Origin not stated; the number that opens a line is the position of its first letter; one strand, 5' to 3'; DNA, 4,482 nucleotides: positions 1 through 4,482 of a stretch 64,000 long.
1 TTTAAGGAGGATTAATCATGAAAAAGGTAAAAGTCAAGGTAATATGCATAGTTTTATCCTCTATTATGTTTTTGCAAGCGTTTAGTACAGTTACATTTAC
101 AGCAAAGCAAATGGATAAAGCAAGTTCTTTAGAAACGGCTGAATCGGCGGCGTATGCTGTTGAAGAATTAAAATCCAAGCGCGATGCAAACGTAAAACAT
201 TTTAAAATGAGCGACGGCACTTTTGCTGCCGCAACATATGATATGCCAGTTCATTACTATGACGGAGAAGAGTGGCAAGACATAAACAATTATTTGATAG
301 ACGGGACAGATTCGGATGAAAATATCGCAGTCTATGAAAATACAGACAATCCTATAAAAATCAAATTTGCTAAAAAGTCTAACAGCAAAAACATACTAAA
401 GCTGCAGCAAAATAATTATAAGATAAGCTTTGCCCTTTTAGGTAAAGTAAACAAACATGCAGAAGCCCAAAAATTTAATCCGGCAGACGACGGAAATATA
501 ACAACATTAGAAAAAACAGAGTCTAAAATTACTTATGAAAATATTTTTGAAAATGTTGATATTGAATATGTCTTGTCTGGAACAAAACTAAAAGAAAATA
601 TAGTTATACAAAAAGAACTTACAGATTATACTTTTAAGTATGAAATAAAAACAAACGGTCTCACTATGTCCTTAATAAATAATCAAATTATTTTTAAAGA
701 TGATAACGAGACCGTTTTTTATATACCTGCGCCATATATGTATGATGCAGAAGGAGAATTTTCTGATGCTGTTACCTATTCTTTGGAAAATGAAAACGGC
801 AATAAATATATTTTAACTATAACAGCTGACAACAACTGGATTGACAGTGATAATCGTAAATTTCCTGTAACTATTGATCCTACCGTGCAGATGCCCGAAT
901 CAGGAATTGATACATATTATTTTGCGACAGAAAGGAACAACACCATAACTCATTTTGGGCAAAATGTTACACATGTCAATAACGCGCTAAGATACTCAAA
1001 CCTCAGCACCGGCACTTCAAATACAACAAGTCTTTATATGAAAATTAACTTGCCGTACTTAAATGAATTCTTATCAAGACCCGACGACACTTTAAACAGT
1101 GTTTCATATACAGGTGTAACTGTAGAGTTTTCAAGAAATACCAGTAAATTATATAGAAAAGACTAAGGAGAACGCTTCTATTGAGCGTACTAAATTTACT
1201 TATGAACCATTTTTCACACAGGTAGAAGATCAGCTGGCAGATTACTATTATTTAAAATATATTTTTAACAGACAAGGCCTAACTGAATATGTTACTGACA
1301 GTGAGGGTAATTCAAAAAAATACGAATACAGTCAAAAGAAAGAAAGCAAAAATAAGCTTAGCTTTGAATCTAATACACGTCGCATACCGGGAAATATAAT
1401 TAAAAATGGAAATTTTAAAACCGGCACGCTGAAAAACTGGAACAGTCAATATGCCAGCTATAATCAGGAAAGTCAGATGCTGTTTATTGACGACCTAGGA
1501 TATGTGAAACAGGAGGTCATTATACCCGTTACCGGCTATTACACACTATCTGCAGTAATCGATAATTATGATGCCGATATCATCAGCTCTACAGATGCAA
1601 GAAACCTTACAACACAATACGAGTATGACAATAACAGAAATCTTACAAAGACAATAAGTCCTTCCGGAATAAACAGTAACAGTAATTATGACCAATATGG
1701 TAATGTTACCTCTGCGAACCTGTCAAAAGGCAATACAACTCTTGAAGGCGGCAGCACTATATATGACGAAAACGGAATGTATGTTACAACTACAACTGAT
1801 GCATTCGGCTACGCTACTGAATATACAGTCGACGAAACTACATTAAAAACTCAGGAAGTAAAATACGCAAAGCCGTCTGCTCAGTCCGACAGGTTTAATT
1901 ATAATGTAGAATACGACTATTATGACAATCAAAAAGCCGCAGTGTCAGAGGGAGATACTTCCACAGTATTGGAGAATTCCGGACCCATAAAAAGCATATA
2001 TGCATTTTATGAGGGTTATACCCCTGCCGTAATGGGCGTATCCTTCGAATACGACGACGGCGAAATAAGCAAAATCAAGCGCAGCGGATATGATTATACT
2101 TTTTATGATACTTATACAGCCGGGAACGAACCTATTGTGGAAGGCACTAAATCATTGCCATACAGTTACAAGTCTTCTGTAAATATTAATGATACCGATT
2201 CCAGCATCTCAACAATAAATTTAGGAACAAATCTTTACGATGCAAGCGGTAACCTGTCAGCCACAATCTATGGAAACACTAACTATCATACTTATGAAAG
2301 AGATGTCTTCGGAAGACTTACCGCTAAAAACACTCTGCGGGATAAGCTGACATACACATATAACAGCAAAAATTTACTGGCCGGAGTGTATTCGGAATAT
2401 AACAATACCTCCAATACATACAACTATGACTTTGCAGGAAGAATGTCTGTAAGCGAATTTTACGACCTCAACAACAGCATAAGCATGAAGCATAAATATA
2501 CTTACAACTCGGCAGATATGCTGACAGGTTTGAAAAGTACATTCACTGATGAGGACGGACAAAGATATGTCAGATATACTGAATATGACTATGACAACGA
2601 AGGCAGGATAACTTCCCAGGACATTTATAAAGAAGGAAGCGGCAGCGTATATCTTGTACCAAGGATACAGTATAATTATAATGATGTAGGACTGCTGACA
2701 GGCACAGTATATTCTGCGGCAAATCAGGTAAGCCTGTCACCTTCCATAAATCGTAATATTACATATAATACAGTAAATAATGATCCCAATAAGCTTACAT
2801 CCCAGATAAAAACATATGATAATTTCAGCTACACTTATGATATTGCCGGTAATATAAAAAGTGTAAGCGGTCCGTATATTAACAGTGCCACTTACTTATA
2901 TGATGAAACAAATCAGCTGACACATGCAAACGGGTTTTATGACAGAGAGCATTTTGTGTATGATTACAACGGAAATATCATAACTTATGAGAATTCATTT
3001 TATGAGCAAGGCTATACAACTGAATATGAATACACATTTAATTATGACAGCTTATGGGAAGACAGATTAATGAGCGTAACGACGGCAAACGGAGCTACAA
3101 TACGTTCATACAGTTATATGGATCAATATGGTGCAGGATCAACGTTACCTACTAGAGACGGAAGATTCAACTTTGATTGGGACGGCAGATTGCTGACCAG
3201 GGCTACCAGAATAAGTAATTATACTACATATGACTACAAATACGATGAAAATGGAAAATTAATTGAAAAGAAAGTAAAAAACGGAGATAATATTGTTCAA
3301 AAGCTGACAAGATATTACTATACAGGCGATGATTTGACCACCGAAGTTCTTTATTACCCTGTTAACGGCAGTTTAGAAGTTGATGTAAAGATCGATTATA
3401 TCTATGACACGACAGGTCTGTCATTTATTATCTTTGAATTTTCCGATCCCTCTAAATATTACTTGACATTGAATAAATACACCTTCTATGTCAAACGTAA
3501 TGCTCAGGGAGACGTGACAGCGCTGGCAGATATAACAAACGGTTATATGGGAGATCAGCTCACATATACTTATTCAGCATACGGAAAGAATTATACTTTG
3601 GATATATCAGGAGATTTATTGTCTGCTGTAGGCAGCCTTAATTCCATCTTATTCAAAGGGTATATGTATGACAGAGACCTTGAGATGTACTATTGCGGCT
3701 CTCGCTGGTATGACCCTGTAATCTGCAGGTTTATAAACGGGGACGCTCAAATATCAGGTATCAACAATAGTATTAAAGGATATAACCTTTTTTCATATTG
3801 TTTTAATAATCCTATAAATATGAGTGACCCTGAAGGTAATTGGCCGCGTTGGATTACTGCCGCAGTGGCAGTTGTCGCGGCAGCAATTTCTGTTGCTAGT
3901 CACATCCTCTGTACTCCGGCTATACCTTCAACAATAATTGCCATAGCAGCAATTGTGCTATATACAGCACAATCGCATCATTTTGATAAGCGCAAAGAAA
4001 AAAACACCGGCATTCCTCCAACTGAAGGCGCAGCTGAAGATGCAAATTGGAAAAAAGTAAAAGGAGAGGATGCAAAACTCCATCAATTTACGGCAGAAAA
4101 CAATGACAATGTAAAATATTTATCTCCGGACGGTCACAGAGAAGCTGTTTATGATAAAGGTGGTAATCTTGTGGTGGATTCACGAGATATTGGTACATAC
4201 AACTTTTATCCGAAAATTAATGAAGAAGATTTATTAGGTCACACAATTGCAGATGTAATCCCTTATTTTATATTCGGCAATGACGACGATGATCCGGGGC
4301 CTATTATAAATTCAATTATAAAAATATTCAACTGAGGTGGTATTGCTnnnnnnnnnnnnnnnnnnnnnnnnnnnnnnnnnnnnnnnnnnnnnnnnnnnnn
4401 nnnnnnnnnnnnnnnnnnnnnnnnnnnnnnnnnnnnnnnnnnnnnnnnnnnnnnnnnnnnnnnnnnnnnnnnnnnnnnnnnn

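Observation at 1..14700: Signal-peptide RHS (WapA-like) toxin followed by an array of orphan toxin tips and immunity genes in a Gram-positive spore-former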

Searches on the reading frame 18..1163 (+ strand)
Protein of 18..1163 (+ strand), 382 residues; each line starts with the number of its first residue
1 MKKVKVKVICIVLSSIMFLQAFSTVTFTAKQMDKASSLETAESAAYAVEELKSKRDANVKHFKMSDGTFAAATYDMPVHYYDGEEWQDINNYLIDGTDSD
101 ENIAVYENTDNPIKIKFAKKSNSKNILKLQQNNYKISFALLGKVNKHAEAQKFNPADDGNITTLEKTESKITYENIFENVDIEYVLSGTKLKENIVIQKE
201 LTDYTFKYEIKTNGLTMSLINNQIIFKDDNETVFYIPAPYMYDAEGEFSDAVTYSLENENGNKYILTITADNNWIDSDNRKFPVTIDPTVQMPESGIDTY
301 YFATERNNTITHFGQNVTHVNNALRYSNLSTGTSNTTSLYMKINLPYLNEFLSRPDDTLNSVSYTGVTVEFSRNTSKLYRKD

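Call 8: search_protein_families(library=pfam, max_evalue=0.01, proteins=[window:18-1163:+])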
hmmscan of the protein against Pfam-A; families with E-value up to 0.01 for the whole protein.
window:18-1163:+ (382 aa): 0 families

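Call 10: search_protein_families(library=ncbifam, max_evalue=0.01, proteins=[window:18-1163:+])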
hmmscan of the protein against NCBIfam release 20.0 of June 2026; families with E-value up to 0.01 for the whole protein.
window:18-1163:+ (382 aa): 0 families

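Call 13: find_encoding_contigs(protein=window:18-1163:+, flank=10000, max_places=6)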
Protein window:18-1163:+ (382 aa): 1 contig read that carries it; 1 place shown.
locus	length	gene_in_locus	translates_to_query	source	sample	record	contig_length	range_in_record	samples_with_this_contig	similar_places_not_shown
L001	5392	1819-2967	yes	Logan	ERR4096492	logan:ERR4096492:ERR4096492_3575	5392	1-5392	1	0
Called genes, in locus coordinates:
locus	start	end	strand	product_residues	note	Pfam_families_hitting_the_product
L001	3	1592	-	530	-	?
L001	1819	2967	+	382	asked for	-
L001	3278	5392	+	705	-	?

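Call 82: list_cluster_members(proteins=[P0121, window:18-1163:+, window:4348-5169:+, window:6050-6508:+, window:9913-10764:+, window:13464-14378:+, window:23990-26488:-])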
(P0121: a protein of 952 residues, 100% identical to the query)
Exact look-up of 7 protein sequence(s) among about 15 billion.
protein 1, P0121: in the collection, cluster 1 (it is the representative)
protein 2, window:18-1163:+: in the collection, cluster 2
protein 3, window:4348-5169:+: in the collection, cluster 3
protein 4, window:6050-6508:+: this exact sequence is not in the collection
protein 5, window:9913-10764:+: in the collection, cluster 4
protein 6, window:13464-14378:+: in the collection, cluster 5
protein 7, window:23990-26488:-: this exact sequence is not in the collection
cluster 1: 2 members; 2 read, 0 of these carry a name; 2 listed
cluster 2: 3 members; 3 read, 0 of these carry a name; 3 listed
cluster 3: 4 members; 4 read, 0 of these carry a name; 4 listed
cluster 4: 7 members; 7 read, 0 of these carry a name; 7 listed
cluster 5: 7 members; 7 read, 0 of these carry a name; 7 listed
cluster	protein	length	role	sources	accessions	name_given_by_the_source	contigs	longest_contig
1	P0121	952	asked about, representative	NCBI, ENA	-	-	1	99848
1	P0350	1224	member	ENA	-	-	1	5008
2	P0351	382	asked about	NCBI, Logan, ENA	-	-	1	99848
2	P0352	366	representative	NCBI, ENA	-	-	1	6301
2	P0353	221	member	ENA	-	-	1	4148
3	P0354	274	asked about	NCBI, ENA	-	-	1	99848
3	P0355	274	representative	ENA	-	-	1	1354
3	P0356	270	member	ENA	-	-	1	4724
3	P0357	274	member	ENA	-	-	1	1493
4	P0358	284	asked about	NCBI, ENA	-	-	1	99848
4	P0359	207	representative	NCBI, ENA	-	-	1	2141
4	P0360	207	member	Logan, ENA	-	-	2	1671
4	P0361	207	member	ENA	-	-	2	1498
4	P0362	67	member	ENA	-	-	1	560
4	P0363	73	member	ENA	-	-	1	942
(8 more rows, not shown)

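Call 84: find_encoding_contigs(protein=P0350, flank=6000, max_places=3)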
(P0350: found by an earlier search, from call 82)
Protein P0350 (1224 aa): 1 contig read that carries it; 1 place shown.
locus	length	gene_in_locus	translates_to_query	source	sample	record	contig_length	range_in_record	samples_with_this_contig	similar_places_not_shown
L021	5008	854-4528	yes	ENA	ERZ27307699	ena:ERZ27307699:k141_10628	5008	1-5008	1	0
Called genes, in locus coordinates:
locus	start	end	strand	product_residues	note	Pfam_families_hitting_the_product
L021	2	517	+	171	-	?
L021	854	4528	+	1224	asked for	PF05593:RHS_repeat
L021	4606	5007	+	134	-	?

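Call 85: find_encoding_contigs(protein=P0352, flank=7000, max_places=3)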
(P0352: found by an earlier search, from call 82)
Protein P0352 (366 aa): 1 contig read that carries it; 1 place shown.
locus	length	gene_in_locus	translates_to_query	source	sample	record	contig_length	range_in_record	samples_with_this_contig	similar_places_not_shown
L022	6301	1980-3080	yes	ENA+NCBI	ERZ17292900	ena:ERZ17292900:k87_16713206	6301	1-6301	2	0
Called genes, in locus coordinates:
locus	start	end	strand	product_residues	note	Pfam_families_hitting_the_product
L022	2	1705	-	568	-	?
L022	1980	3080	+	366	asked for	-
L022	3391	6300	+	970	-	?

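Call 104: find_homologous_proteins(query=window:18-1163:+, max_evalue=1e-20)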
Query window:18-1163:+ (382 aa): 32 proteins with E <= 1e-20 among 2514 candidates.
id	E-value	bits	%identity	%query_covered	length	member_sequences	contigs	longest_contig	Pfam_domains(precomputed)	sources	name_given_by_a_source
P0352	3.8e-236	801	100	96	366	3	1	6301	-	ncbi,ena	-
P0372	2.4e-90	322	45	92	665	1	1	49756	-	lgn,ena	-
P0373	1.2e-56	211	43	66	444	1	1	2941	-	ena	-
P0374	6.0e-53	199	39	78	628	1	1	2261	-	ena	-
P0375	2.5e-50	190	40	75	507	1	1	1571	-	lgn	-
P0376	1.1e-49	188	36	82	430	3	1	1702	PF25778.2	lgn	-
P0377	1.7e-46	177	36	79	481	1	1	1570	-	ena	-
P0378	1.6e-45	174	39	71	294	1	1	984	PF25778.2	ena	-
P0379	8.9e-45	172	35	92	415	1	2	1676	-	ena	-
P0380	9.3e-45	172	43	66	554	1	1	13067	PF24517.3,PF25778.2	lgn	-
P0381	5.2e-43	166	37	70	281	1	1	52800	-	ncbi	-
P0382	2.0e-42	164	35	76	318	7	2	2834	-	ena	-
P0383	3.4e-42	163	37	67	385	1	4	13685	-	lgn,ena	-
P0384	1.9e-40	158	37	68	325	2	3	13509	-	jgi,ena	-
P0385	3.0e-40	157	37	63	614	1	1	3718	-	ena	-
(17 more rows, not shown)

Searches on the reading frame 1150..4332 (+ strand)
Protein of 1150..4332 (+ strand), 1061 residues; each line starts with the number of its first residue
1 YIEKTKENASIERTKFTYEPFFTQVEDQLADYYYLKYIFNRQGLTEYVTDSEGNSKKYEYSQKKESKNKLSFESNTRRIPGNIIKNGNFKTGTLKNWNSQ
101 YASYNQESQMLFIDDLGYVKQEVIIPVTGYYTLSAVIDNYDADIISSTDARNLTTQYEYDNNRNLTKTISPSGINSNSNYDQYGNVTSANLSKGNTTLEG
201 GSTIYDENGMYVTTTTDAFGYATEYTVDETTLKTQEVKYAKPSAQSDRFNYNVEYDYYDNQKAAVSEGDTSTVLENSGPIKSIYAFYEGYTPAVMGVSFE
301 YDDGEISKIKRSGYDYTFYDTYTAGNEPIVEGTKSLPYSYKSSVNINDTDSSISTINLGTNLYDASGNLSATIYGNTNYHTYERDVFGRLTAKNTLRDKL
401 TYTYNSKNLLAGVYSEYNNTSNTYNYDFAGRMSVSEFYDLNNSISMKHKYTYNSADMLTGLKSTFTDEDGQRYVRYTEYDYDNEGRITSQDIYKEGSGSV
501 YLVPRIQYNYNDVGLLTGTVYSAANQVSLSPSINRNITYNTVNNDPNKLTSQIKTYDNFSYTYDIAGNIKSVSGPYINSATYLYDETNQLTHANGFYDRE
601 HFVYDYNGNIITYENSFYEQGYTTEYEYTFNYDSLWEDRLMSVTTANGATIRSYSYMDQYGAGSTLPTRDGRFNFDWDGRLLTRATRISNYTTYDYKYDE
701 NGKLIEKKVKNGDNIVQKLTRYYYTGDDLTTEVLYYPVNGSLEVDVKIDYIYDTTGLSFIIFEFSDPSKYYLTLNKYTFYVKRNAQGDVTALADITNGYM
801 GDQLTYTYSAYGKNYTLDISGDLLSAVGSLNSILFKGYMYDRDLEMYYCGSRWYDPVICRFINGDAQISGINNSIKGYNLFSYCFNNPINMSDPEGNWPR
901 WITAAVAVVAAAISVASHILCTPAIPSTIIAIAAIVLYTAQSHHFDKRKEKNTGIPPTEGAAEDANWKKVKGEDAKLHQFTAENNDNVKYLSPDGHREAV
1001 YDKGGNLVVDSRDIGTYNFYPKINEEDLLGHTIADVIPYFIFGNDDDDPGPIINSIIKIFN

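Call 8: search_protein_families(library=pfam, max_evalue=0.01, proteins=[window:1150-4332:+])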
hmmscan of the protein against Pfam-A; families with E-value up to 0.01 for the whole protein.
window:1150-4332:+ (1061 aa): 2 families
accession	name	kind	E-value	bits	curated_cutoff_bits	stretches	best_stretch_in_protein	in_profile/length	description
PF05593.20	RHS_repeat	-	1.3e-11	45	22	1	144-173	7-36/38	RHS Repeat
PF14704.11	DERM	-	0.0074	17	28.3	1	393-476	56-145/152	Dermatopontin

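Call 10: search_protein_families(library=ncbifam, max_evalue=0.01, proteins=[window:1150-4332:+])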
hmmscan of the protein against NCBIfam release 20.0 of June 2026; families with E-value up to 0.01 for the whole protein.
window:1150-4332:+ (1061 aa): 4 families
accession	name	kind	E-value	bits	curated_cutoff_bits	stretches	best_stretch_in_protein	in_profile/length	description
TIGR03696.1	Rhs_assc_core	domain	3.6e-15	56.2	32.5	1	808-896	1-75/76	RHS repeat-associated core domain-containing protein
NF041261.1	RHS_core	equivalog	1.9e-07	29.3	2000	1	142-239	587-678/1261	RHS element core protein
TIGR01643.1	YD_repeat_2x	repeat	0.0011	19.4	15.8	1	159-197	1-39/42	YD repeat-containing protein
NF033675.1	NTTRR-F1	subfamily_domain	0.0028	17.8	70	0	82-107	4-29/155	NTTRR-F1 domain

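Call 22: find_related_loci(query=window:1150-3843:+, collection=genome_contigs, flank=10000)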
Query window:1150-3843:+ (898 aa) in genome_contigs; peptide patterns used: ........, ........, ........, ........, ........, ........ (x = any residue, [..] = any of these).
110 stretches matched a pattern; 15 encode a relative of the query (tblastn E <= 1e-3); 15 distinct loci.
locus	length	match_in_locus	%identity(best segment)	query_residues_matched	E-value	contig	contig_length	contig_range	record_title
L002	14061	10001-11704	29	335-898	2e-36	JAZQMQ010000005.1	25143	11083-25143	MAG: Eubacteriales bacterium isolate T1900044605_TS20190071.MAGScoT_cleanbin_000023 SGB_730_k141_110527, whole genome sh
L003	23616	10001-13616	30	348-898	4e-37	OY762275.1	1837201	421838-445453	MAG: Christensenellaceae bacterium isolate e5ac81be-658e-4384-8ac4-b2a27386532d genome assembly, chromosome: 1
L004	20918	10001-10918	34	559-898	1e-35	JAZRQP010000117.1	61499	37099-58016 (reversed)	MAG: Faecalimonas sp. isolate T1900045361_YK20190051.MAGScoT_cleanbin_000021 SGB_6817_k141_2853414, whole genome shotgun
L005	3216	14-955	35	544-898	3e-31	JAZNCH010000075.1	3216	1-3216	MAG: Eubacteriales bacterium isolate T1900044736_TS20190202.MAGScoT_cleanbin_000005 SGB_2022_k141_608366, whole genome s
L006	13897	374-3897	30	358-898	2e-29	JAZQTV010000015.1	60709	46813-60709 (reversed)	MAG: Clostridia bacterium isolate T1900045185_TC20190181.MAGScoT_cleanbin_000015 SGB_5266_k141_1728379, whole genome sho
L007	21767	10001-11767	29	321-898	4e-29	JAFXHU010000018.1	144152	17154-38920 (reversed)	MAG: Clostridia bacterium isolate RGIG6427 Sheep_Rectum.Co__c2328100, whole genome shotgun sequence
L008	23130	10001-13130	43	776-898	6e-22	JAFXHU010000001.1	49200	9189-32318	MAG: Clostridia bacterium isolate RGIG6427 Sheep_Rectum.Co__c104372, whole genome shotgun sequence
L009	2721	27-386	41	779-898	2e-21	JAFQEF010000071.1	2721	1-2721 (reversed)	MAG: Akkermansia sp. isolate RGIG1739 Goat_Cecum-3__c460146, whole genome shotgun sequence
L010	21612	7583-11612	27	139-897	8e-36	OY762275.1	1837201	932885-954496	MAG: Christensenellaceae bacterium isolate e5ac81be-658e-4384-8ac4-b2a27386532d genome assembly, chromosome: 1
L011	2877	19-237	51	826-898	5e-20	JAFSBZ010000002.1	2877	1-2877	MAG: Clostridia bacterium isolate RGIG3004 Goat_Rectum-3__c31600, whole genome shotgun sequence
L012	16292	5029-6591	31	358-896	1e-38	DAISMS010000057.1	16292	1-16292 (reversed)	MAG TPA_asm: Clostridiales bacterium isolate CTOTU40530 NODE_2916_length_16292_cov_4.409866, whole genome shotgun sequen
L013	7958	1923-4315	29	638-898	6e-15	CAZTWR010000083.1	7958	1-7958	MAG TPA_asm: uncultured Pirellulales bacterium isolate SRP214966_co5_400 genome assembly, contig: NODE_9589_length_7958_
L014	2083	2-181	47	841-898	2e-12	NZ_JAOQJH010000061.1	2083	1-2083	Anthropogastromicrobium aceti strain H6_35 .14207_7_90.61, whole genome shotgun sequence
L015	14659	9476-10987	25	363-896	8e-9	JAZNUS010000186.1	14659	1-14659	MAG: Clostridia bacterium isolate T1900044796_TS20190262.MAGScoT_cleanbin_000008 SGB_2680_k141_693622, whole genome shot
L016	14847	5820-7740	36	821-898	8e-5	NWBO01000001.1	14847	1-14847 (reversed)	MAG: Bacteroidales bacterium Phil12 707_L1_merged_contig_10272, whole genome shotgun sequence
